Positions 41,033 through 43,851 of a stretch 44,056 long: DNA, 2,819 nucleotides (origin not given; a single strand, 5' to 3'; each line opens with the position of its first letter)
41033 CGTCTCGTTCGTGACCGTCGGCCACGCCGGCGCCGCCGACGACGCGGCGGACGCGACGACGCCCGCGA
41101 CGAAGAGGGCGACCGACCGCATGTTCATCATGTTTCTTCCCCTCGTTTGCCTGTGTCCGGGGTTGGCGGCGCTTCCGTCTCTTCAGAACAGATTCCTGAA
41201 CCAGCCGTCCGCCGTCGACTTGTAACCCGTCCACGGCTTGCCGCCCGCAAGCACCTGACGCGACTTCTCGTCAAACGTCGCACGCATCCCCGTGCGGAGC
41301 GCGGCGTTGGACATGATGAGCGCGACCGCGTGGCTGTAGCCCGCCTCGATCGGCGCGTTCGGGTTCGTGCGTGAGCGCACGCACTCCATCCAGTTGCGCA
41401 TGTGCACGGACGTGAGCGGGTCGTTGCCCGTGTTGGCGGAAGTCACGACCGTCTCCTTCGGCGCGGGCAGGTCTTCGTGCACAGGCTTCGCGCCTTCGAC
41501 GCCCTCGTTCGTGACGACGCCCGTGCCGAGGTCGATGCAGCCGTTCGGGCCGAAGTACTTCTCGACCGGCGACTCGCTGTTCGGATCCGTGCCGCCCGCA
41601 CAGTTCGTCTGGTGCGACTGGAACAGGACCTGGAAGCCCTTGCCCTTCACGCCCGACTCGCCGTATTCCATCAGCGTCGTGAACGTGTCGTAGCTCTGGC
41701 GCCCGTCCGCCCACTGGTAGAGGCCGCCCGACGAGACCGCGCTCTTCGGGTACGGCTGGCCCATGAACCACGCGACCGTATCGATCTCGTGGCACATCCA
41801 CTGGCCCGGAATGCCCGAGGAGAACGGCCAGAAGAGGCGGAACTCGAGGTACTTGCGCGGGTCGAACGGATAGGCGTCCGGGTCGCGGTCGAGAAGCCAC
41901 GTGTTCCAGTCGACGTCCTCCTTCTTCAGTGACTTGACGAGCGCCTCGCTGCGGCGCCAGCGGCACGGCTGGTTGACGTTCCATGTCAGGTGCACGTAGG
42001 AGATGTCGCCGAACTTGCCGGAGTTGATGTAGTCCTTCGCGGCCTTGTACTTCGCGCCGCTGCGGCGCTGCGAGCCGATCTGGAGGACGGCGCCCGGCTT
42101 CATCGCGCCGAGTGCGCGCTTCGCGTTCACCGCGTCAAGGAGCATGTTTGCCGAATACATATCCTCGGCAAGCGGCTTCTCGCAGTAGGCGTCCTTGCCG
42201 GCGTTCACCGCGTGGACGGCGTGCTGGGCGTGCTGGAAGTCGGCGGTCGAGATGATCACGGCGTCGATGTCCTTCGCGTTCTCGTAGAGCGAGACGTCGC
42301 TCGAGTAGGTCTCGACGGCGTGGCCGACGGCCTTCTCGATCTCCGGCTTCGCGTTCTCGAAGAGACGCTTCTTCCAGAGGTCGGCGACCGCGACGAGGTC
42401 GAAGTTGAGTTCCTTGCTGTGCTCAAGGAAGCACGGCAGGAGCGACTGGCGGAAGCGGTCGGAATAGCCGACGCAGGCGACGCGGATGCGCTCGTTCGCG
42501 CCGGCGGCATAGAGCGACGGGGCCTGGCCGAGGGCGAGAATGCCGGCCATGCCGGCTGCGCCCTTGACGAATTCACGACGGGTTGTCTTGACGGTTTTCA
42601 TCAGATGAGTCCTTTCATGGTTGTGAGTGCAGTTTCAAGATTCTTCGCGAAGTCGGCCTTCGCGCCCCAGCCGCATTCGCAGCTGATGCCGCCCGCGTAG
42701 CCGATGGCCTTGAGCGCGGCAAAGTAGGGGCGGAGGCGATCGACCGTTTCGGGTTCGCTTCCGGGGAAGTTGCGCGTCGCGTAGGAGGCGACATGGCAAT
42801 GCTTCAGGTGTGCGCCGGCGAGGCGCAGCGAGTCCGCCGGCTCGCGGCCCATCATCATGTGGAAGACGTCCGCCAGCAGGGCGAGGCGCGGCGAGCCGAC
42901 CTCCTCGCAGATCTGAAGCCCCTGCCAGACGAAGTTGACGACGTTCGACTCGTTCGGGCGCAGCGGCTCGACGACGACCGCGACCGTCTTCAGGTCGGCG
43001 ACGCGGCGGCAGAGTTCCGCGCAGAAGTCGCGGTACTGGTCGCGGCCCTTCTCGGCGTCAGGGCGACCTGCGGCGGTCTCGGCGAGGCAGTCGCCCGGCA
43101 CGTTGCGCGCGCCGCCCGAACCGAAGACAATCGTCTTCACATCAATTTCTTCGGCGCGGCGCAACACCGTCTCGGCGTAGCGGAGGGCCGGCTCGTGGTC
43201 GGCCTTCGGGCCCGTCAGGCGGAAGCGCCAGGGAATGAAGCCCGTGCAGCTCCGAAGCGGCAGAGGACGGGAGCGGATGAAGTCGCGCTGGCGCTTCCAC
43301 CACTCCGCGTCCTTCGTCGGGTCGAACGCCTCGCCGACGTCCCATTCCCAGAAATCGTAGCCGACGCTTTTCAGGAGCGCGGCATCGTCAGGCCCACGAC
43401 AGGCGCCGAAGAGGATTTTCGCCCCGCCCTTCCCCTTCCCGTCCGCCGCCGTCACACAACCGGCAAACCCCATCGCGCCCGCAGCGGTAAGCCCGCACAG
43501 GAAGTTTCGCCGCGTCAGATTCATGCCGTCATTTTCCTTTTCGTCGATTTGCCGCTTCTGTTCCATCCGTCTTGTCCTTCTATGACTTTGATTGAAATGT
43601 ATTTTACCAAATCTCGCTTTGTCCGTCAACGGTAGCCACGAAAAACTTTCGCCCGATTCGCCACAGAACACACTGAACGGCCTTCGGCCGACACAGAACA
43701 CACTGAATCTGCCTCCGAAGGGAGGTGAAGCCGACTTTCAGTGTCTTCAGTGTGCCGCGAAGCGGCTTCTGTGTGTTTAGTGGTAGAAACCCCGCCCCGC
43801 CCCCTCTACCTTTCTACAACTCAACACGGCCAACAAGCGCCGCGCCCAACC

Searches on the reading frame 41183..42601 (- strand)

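Call 37: search_protein_families(library=pfam, proteins=[window:41183-42601:-], max_evalue=0.001)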
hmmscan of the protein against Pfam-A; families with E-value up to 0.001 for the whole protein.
window:41183-42601:- (472 aa): 4 families
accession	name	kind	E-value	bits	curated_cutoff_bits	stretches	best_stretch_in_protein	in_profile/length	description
PF01408.29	GFO_IDH_MocA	-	6e-11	43.5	24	1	39-161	1-112/120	Oxidoreductase family, NAD-binding Rossmann fold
PF02894.22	GFO_IDH_MocA_C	-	3.6e-08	33.9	22.9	1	250-318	27-96/218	Oxidoreductase family, C-terminal alpha/beta domain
PF22725.1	GFO_IDH_MocA_C3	-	2e-07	31.5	27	0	252-318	33-96/124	GFO/IDH/MocA C-terminal domain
PF19051.5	GFO_IDH_MocA_C2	-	0.00039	20.5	23.3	0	213-282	35-103/254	Oxidoreductase family, C-terminal alpha/beta domain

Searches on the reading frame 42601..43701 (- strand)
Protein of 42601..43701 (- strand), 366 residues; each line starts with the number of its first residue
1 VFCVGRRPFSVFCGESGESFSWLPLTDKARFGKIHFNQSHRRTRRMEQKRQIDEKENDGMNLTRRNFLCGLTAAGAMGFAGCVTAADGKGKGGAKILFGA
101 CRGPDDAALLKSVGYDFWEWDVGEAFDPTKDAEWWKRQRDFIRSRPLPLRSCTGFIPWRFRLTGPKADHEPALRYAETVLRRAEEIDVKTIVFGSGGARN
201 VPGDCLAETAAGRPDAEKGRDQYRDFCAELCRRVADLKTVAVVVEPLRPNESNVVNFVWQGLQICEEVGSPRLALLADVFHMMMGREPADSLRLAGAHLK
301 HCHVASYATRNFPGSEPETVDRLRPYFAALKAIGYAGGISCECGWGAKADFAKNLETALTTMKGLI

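Call 37: search_protein_families(library=pfam, proteins=[window:42601-43701:-], max_evalue=0.001)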
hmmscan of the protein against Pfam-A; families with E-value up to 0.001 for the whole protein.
window:42601-43701:- (366 aa): 1 family
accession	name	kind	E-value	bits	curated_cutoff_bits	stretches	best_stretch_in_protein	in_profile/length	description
PF01261.30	AP_endonuc_2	-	1.7e-25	90.6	31.1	1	108-345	2-231/249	Xylose isomerase-like TIM barrel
